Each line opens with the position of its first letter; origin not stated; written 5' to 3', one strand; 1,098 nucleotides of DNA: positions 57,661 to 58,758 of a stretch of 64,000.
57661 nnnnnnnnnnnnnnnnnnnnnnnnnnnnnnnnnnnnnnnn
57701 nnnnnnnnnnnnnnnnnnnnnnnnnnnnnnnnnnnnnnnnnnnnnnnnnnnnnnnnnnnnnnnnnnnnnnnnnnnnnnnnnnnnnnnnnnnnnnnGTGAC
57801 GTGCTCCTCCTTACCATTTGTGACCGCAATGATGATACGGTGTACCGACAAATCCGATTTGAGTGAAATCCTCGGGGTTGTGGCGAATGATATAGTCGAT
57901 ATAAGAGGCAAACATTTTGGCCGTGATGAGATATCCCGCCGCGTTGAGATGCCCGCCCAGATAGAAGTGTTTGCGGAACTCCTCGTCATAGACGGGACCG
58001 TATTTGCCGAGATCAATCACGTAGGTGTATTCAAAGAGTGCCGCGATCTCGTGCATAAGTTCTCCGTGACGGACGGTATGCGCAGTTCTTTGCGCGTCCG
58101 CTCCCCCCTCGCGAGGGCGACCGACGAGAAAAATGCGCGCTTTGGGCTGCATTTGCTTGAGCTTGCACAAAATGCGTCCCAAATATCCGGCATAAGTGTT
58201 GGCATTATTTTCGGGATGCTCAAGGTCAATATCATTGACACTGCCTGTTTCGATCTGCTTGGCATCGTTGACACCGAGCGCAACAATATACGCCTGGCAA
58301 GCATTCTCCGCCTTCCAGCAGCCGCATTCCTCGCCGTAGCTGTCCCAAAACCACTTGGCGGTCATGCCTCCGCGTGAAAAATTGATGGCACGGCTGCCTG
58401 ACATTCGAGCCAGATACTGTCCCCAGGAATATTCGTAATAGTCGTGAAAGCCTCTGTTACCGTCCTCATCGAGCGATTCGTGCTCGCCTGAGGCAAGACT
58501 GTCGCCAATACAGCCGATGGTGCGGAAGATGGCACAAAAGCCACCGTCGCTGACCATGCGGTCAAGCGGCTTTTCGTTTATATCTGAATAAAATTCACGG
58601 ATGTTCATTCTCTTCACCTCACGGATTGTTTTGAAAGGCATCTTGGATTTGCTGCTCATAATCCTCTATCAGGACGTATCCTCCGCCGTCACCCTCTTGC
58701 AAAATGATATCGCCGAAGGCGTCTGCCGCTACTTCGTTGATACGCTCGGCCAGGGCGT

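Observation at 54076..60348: Shango-like TerB / ATPase / helicase cassette carrying a fourth, SGNH-esterase gene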

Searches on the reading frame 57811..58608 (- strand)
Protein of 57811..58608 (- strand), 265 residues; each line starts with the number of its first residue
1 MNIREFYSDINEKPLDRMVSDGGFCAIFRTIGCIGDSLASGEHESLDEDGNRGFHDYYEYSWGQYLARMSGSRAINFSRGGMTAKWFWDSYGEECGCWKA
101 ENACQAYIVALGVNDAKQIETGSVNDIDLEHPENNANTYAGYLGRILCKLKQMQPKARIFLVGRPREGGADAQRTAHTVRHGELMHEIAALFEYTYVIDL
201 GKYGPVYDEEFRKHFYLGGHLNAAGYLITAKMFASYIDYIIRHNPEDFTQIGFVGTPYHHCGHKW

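Call 3: search_protein_families(library=pfam, proteins=[window:57811-58608:-], max_evalue=0.01)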
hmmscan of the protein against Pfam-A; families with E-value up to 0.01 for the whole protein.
window:57811-58608:- (265 aa): 3 families
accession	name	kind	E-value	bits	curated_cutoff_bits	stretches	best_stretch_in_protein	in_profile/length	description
PF13472.12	Lipase_GDSL_2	-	6.4e-13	50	32.9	1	33-226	1-176/178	GDSL-like Lipase/Acylhydrolase family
PF00657.28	Lipase_GDSL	-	0.00066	20.3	23.6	1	31-228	1-203/208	GDSL-like Lipase/Acylhydrolase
PF04311.20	DUF459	-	0.0015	18.4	27.2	1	100-179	56-131/197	Protein of unknown function (DUF459)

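Call 4: search_protein_families(library=padloc, proteins=[window:57811-58608:-], max_evalue=0.01)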
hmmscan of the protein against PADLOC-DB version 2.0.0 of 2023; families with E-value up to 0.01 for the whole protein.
window:57811-58608:- (265 aa): 0 families

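Call 5: search_protein_families(library=ncbifam, proteins=[window:57811-58608:-], max_evalue=0.01)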
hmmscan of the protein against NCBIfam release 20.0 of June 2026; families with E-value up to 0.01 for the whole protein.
window:57811-58608:- (265 aa): 0 families

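Call 9: find_homologous_proteins(query=window:57811-58608:-)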
Query window:57811-58608:- (265 aa): 4787 proteins with E <= 0.001 among 5220 candidates; the best 120 are listed.
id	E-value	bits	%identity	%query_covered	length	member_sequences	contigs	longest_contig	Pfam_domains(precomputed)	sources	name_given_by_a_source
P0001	2.3e-167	574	90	100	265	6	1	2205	PF13472.13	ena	-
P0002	1.8e-135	469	75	100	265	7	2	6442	PF13472.13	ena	-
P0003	5.6e-135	467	74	100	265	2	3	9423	PF13472.13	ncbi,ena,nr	ncbi:MAG: SGNH/GDSL hydrolase family protein [Clostridia bacterium]|nr:SGNH/GDSL hydrolase family pr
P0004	8.2e-135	467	74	100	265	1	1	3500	PF13472.13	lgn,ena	-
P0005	2.9e-134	465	74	100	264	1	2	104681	PF13472.13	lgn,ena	-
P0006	3.2e-134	465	73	100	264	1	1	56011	PF13472.13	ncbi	-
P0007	2.3e-132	459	73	100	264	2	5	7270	PF13472.13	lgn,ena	-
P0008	2.1e-127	442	71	97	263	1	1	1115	PF13472.13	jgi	jgi:hypothetical protein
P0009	5.7e-118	412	65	100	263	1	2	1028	PF13472.13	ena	-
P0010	1.7e-108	380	61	99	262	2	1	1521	PF13472.13,PF00657.29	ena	-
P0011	3.5e-108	379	61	100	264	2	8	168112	PF13472.13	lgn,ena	-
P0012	1.0e-107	378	59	100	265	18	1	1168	PF13472.13,PF00657.29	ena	-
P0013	1.1e-107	378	60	100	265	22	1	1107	PF13472.13,PF00657.29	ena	-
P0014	2.9e-107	376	60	100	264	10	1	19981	PF13472.13,PF00657.29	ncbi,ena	-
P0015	5.8e-107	375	58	100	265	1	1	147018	PF13472.13,PF00657.29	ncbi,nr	ncbi:MAG: SGNH/GDSL hydrolase family protein [Clostridiaceae bacterium]|nr:SGNH/GDSL hydrolase famil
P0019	6.9e-106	372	61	100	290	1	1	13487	PF13472.13,PF00657.29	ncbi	-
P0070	1.2e-100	355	61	98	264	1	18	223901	PF13472.13,PF00657.29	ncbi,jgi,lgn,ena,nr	ncbi:MAG: SGNH/GDSL hydrolase family protein [Ruminococcaceae bacterium]|nr:SGNH/GDSL hydrolase fami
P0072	1.4e-100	354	57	100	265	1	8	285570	PF13472.13,PF00657.29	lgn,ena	-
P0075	1.6e-100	354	57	100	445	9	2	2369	PF00293.35,PF13472.13,PF00657.29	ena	-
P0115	6.4e-99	349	57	100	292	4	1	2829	PF13472.13,PF00657.29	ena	-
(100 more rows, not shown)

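Call 11: find_encoding_contigs(protein=P0005, flank=7000, max_places=3)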
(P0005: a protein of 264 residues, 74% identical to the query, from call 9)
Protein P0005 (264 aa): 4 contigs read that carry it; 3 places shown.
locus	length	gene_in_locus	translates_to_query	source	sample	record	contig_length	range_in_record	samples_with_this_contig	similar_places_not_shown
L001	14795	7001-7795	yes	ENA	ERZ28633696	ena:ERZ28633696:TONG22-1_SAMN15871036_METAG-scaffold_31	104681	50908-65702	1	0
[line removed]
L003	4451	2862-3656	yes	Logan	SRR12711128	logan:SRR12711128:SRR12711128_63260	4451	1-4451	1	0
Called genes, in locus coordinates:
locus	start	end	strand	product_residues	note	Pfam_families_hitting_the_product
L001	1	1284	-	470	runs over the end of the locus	PF01471:PG_binding_1, PF09374:PG_binding_3 (faint), PF01471:PG_binding_1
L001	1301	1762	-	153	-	-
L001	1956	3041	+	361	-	PF01381:HTH_3, PF12844:HTH_19, PF13443:HTH_26 (weak), PF13560:HTH_31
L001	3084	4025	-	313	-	PF06574:FAD_syn, PF01687:Flavokinase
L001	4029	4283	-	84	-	PF06135:IreB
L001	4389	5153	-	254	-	PF23023:Anti-Pycsar_Apyc1, PF00753:Lactamase_B (faint), PF12706:Lactamase_B_2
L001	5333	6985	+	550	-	PF13208:TerB_N, PF15615:TerB_C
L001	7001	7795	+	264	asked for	PF13472:Lipase_GDSL_2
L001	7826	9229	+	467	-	PF10923:BrxC_BrxD, PF13191:AAA_16 (weak)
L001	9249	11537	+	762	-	PF00270:DEAD, PF04851:ResIII, PF00271:Helicase_C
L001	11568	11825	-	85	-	-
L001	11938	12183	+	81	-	-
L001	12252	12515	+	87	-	-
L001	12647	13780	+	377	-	PF13793:Pribosyltran_N, PF00156:Pribosyltran, PF14572:Pribosyl_synth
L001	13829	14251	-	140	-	-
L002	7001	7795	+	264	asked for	PF13472:Lipase_GDSL_2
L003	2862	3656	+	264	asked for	PF13472:Lipase_GDSL_2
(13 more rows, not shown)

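Call 12: find_encoding_contigs(protein=P0006, flank=7000, max_places=3)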
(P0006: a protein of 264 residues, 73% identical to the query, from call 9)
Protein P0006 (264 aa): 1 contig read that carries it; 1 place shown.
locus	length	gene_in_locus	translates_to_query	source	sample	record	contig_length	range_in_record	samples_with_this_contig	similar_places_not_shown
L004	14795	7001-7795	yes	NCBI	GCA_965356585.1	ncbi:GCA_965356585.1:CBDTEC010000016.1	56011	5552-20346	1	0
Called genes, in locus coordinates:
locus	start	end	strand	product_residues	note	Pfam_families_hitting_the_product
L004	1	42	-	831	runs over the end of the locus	PF02861:Clp_N, PF13191:AAA_16 (weak), PF00004:AAA, PF17871:AAA_lid_9, PF02151:UVR (weak), PF07724:AAA_2, PF07728:AAA_5, PF10431:ClpB_D2-small, +3 more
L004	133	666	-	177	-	PF01471:PG_binding_1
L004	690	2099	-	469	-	PF01471:PG_binding_1, PF09374:PG_binding_3 (faint), PF01471:PG_binding_1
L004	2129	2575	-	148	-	-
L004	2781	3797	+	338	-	PF01381:HTH_3, PF12844:HTH_19, PF13560:HTH_31 (weak)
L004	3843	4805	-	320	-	PF06574:FAD_syn, PF01687:Flavokinase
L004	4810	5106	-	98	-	PF06135:IreB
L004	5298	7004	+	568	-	PF13208:TerB_N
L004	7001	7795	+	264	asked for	PF13472:Lipase_GDSL_2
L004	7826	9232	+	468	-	PF10923:BrxC_BrxD, PF13191:AAA_16 (weak)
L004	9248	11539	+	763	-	PF00270:DEAD, PF04851:ResIII (weak), PF00271:Helicase_C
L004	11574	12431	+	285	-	PF02645:DegV, PF13684:FakA-like_C (faint)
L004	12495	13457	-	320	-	PF13349:DUF4097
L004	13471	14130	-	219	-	-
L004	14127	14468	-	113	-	PF03551:PadR, PF13601:HTH_34 (faint)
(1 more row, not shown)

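Call 13: find_encoding_contigs(protein=P0011, flank=7000, max_places=3)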
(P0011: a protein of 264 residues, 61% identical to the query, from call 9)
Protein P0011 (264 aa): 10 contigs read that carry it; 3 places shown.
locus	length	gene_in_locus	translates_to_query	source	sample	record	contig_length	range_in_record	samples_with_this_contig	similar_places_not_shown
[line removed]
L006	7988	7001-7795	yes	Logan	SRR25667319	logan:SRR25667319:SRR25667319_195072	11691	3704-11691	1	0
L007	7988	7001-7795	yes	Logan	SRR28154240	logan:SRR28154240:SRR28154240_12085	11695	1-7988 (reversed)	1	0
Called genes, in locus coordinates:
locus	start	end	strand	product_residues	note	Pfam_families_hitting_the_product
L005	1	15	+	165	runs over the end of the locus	PF01257:2Fe-2S_thioredx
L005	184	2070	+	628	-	PF01257:2Fe-2S_thioredx, PF01512:Complex1_51K, PF10531:SLBB (weak), PF10589:NADH_4Fe-4S, PF00037:Fer4 (weak), PF12837:Fer4_6 (weak), PF12838:Fer4_7 (weak), PF13187:Fer4_9 (weak), +2 more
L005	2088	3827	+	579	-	PF13510:Fer2_4, PF12837:Fer4_6 (faint), PF13237:Fer4_10 (faint), PF10588:NADH-G_4Fe-4S_3, PF12838:Fer4_7, PF02906:Fe_hyd_lg_C, PF02256:Fe_hyd_SSU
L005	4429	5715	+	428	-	PF10509:GalKase_gal_bdg, PF00288:GHMP_kinases_N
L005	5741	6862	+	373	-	PF00657:Lipase_GDSL (faint), PF13472:Lipase_GDSL_2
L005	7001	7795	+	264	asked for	PF13472:Lipase_GDSL_2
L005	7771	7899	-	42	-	-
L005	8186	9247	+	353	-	PF02557:VanY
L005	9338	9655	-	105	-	PF05336:rhaM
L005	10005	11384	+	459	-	PF00860:Xan_ur_permease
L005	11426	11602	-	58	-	-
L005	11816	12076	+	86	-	PF00269:SASP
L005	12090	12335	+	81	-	PF19537:DUF6061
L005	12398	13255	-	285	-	PF20016:ThsA_Macro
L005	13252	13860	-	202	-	-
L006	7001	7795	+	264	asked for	PF13472:Lipase_GDSL_2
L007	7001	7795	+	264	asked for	PF13472:Lipase_GDSL_2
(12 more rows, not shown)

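Call 26: search_solved_structures(query=window:57811-58608:-, max_evalue=1, show_alignments=2)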
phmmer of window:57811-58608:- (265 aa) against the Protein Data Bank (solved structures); distinct sequences matched with E-value up to 1: 2.
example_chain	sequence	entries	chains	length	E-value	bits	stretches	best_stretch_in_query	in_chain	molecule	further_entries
4q7q_A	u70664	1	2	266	0.0024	20.6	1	33-166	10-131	Lipolytic protein G-D-S-L family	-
3u0a_A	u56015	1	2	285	0.093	15.4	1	157-193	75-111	Acyl-CoA thioesterase II TesB2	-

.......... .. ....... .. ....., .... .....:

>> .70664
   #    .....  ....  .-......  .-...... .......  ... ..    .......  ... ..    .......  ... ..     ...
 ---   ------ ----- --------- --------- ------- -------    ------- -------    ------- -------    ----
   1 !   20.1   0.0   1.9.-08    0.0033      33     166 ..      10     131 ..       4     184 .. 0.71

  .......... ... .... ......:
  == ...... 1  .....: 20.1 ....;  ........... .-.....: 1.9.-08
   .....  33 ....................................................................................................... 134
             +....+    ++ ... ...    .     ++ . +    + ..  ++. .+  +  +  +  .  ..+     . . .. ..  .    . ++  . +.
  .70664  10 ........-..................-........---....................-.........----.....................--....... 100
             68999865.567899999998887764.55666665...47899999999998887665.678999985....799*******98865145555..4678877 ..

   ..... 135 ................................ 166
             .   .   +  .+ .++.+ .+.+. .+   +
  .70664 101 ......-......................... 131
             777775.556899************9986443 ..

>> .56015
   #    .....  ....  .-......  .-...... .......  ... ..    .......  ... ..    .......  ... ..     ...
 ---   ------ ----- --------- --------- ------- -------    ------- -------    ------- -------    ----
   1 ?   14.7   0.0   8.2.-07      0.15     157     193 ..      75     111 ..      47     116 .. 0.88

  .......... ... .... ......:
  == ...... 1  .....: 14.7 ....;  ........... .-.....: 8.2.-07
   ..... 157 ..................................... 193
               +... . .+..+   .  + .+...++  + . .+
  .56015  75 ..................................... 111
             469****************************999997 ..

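Call 27: find_related_loci(query=window:57811-58608:-, collection=metagenome_contigs, flank=6000)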
Query window:57811-58608:- (265 aa) in metagenome_contigs; peptide patterns used: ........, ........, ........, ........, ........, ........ (x = any residue, [..] = any of these).
40 stretches matched a pattern; 1 encode a relative of the query (tblastn E <= 1e-3); 1 distinct loci.
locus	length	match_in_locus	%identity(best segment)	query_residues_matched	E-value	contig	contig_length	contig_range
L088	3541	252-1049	52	1-265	3e-95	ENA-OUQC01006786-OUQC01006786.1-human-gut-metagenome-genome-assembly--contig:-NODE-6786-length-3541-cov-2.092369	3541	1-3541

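Call 35: find_encoding_contigs(protein=P0072, flank=5000, max_places=2)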
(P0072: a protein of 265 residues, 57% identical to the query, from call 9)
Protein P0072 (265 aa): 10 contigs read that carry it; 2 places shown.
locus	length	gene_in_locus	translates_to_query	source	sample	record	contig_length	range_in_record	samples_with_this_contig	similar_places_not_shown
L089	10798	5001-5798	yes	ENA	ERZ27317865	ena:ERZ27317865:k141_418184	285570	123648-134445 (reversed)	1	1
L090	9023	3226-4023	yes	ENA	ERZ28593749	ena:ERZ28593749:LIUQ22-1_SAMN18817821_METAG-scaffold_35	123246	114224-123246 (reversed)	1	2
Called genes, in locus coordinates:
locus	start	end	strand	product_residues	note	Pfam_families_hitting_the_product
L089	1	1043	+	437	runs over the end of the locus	PF01663:Phosphodiest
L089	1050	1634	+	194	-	PF10688:Imp-YgjV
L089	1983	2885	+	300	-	PF01261:AP_endonuc_2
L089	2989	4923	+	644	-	PF16334:DUF4964, PF17168:DUF5127, PF16335:GtaA_6_Hairpin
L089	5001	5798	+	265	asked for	PF00657:Lipase_GDSL, PF13472:Lipase_GDSL_2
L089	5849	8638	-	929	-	PF03009:GDPD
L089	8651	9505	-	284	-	PF00763:THF_DHG_CYH, PF02882:THF_DHG_CYH_C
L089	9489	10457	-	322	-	PF01790:LGT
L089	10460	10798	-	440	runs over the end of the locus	PF00675:Peptidase_M16, PF05193:Peptidase_M16_C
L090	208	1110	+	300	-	PF01261:AP_endonuc_2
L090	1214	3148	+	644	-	PF16334:DUF4964, PF17168:DUF5127, PF16335:GtaA_6_Hairpin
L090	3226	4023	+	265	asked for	PF00657:Lipase_GDSL, PF13472:Lipase_GDSL_2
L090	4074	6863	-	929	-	PF03009:GDPD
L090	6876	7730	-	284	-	PF00763:THF_DHG_CYH, PF02882:THF_DHG_CYH_C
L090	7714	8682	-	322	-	PF01790:LGT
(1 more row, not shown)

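Call 36: find_encoding_contigs(protein=P0070, flank=5000, max_places=2)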
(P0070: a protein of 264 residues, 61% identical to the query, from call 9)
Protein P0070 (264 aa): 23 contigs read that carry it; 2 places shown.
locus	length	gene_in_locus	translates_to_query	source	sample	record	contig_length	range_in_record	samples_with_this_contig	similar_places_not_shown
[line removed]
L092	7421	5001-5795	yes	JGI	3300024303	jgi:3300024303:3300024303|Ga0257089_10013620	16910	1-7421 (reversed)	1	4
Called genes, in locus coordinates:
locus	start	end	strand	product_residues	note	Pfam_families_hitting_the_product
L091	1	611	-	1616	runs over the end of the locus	PF18998:Flg_new_2, PF00404:Dockerin_1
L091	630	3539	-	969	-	PF08455:SNF2_assoc, PF00176:SNF2-rel_dom, PF04851:ResIII, PF00270:DEAD (weak), PF00271:Helicase_C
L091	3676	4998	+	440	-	PF03629:SASA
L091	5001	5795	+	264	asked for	PF00657:Lipase_GDSL, PF13472:Lipase_GDSL_2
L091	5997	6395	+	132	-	-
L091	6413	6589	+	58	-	-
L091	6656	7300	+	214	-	PF00702:Hydrolase, PF12710:HAD, PF13419:HAD_2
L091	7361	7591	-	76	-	PF00381:PTS-HPr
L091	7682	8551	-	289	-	PF02311:AraC_binding (weak), PF07883:Cupin_2, PF00165:HTH_AraC (faint), PF12833:HTH_18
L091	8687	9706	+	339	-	PF01408:GFO_IDH_MocA, PF02894:GFO_IDH_MocA_C, PF22725:GFO_IDH_MocA_C3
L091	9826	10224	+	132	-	PF02699:YajC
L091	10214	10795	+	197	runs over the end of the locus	PF12917:YfbR-like, PF13023:HD_3, PF01966:HD (weak)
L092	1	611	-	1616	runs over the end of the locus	PF18998:Flg_new_2, PF00404:Dockerin_1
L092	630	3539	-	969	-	PF08455:SNF2_assoc, PF00176:SNF2-rel_dom, PF04851:ResIII, PF00270:DEAD (weak), PF00271:Helicase_C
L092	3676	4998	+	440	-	PF03629:SASA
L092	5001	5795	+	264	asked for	PF00657:Lipase_GDSL, PF13472:Lipase_GDSL_2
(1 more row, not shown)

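Call 37: find_encoding_contigs(protein=P0015, flank=5000, max_places=2)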
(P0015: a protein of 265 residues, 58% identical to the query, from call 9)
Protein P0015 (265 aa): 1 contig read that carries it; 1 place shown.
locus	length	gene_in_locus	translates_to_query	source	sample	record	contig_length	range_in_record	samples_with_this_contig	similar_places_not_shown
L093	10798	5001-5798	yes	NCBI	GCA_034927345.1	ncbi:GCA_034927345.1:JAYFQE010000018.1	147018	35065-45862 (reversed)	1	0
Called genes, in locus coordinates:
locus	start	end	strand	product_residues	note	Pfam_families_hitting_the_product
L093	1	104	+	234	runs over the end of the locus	PF00037:Fer4 (weak), PF12797:Fer4_2 (weak), PF12837:Fer4_6, PF13237:Fer4_10 (weak), PF14697:Fer4_21, PF12838:Fer4_7, PF13187:Fer4_9 (weak), PF27217:AF_0155, +1 more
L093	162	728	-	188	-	-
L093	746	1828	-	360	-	-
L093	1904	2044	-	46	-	-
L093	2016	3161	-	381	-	-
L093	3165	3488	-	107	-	PF04993:TfoX_N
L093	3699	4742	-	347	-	PF01381:HTH_3, PF12844:HTH_19, PF13443:HTH_26 (weak), PF13560:HTH_31, PF13744:HTH_37 (faint)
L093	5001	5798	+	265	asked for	PF00657:Lipase_GDSL, PF13472:Lipase_GDSL_2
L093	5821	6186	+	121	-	-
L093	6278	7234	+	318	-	PF04055:Radical_SAM, PF13353:Fer4_12 (weak)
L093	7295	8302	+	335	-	PF00485:PRK (faint), PF00583:Acetyltransf_1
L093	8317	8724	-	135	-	PF18899:DUF5655 (weak), PF08818:DUF1801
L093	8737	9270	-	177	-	PF21805:Imm5_like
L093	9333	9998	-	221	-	PF01909:NTP_transf_2 (weak)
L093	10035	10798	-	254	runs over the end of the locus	PF02585:PIG-L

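Call 47: predict_structure(alignment_id=A1)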
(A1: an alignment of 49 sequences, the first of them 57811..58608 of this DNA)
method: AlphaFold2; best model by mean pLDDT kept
length: 265 residues; sequences in the alignment: 49
mean_pLDDT: 94.2   pTM: 0.92
mean pLDDT of the five models: 94.2, 93.4, 92.1, 92.0, 89.8
residues with pLDDT >= 90: 227; 70-90: 37; 50-70: 1; < 50: 0
segments of 3 or more residues with pLDDT < 50: none
pLDDT, mean of each block of 10 residues (from residue 1): 81 93 96 90 90 91 95 95 96 97 98 90 97 97 98 97 93 92 98 98 95 92 95 98 95 95 89
secondary structure, 60 per line:
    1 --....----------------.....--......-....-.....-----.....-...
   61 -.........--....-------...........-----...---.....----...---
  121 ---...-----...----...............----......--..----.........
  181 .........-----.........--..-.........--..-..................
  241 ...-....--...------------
elements in order: H3-6 H23-27 E30-35 H37-40 E42-46 E52-56 H62-70 E73-76 H84-94 E106-110 H139-153 E158-163 H172-189 E195-199 H200-203 H209-215 H223-243 H245-248
